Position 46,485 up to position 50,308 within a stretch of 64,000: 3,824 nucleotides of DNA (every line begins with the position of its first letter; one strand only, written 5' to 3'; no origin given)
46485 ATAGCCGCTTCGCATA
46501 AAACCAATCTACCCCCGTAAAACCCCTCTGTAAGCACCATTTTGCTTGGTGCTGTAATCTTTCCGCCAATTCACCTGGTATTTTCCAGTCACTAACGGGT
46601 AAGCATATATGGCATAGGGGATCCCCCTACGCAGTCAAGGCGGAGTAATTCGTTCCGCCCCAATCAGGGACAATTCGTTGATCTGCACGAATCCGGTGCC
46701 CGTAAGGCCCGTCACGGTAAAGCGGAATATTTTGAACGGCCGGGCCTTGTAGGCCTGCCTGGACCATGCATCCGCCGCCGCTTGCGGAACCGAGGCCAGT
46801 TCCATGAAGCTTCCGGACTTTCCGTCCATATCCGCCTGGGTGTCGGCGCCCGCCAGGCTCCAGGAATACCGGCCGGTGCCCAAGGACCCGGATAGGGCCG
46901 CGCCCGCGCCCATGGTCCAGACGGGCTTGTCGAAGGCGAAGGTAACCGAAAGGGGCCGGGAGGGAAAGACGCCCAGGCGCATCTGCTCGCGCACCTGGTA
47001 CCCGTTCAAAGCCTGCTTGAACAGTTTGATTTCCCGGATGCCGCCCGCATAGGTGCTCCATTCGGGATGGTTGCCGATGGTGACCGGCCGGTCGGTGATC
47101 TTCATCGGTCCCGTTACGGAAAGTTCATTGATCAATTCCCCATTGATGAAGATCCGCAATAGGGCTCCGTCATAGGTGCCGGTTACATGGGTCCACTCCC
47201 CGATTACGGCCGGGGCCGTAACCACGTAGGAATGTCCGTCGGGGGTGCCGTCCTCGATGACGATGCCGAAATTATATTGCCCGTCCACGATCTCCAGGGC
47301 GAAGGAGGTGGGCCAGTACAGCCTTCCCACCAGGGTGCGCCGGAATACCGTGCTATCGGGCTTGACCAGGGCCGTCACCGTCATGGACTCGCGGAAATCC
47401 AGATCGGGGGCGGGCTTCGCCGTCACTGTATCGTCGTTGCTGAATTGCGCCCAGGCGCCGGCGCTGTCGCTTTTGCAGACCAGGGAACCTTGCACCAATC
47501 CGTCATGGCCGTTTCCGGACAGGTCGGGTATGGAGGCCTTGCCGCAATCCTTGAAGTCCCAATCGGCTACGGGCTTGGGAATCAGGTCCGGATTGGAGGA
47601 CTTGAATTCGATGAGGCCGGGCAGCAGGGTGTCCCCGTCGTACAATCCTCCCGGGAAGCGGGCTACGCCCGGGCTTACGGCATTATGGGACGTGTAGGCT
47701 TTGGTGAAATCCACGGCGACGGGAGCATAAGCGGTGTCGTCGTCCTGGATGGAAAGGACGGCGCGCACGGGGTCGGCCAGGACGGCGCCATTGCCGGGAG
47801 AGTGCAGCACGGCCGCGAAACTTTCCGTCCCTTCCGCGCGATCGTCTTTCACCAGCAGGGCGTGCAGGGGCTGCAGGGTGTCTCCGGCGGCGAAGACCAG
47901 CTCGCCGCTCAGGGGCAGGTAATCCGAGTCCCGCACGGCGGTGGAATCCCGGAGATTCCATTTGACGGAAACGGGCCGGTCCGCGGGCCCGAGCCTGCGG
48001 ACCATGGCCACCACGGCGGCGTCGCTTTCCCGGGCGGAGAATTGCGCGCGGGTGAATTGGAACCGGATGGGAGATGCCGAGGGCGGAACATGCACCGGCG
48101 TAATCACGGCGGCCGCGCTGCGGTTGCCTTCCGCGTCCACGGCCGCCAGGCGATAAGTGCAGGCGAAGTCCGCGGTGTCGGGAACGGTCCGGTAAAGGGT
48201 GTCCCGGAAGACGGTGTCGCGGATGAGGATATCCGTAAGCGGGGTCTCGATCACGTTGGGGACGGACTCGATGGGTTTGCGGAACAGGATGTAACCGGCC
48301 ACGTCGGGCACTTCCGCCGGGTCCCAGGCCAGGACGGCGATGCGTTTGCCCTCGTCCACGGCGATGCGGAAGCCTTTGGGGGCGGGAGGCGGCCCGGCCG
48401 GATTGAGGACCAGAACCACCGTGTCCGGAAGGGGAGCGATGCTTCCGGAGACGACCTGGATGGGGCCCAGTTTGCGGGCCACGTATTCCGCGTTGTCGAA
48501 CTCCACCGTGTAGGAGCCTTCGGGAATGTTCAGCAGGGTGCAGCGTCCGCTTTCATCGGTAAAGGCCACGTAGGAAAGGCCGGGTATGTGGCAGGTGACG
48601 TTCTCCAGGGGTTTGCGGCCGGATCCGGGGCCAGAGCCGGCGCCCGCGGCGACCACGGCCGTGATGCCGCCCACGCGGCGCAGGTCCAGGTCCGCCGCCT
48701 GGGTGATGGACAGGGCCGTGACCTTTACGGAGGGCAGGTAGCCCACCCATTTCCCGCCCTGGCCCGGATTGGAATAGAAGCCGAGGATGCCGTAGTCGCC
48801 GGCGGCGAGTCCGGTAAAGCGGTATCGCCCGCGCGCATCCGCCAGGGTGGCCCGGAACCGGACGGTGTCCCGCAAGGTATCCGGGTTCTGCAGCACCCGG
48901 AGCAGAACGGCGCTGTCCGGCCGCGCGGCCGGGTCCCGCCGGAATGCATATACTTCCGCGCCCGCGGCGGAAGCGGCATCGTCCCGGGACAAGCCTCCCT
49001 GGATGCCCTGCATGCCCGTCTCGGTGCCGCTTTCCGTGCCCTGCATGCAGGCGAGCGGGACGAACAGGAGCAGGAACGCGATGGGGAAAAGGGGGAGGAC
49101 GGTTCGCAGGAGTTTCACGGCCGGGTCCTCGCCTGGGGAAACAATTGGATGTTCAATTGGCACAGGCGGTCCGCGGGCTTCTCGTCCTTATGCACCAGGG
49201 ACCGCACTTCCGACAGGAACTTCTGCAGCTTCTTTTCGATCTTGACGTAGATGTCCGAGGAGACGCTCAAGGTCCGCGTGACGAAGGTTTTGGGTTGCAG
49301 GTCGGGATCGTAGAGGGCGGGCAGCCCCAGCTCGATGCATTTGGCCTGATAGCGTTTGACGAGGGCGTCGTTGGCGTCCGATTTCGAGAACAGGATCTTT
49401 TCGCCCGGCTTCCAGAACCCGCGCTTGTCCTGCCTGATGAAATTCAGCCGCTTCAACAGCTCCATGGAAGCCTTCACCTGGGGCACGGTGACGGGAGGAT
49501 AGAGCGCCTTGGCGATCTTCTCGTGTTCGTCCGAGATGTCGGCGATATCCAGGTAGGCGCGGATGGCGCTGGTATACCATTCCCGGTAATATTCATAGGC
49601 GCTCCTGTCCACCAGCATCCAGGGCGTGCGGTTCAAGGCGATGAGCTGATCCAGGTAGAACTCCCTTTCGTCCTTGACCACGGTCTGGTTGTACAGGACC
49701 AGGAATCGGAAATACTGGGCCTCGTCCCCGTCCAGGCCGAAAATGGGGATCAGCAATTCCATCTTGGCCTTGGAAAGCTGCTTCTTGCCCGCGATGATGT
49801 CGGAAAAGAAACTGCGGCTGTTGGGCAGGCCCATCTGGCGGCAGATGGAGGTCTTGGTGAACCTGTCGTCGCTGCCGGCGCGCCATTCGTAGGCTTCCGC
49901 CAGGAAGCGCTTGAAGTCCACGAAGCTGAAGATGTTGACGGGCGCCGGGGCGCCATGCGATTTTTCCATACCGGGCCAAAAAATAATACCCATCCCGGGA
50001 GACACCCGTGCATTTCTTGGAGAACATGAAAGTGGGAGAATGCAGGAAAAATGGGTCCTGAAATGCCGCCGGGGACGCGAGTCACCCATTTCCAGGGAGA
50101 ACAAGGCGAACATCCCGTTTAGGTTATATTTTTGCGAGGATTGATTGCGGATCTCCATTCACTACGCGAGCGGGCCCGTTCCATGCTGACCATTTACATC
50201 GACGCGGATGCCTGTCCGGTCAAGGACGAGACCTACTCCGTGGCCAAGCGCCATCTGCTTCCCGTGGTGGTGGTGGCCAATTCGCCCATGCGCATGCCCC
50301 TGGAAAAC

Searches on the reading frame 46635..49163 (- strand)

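Call 24: search_protein_families(library=pfam, proteins=[window:46635-49163:-], max_evalue=0.0001)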
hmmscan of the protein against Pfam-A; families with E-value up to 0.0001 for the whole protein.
window:46635-49163:- (842 aa): 3 families
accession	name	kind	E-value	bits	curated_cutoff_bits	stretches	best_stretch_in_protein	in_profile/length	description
PF13385.13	Laminin_G_3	-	1.1e-19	71.5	27.6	1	575-724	2-150/151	Concanavalin A-like lectin/glucanases superfamily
PF03160.20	Calx-beta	-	3.4e-16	59.8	27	1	364-476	4-119/119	Calx-beta domain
PF13620.12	CarboxypepD_reg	-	3e-08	34.3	32.3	0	184-244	12-76/82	Carboxypeptidase regulatory-like domain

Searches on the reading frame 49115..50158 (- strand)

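Call 24: search_protein_families(library=pfam, proteins=[window:49115-50158:-], max_evalue=0.0001)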
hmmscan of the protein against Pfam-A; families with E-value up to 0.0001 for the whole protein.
window:49115-50158:- (347 aa): 1 family
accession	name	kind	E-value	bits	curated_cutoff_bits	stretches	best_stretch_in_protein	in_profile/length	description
PF14394.12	DUF4423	-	3.8e-24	85.8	30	1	183-341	10-164/165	Domain of unknown function (DUF4423)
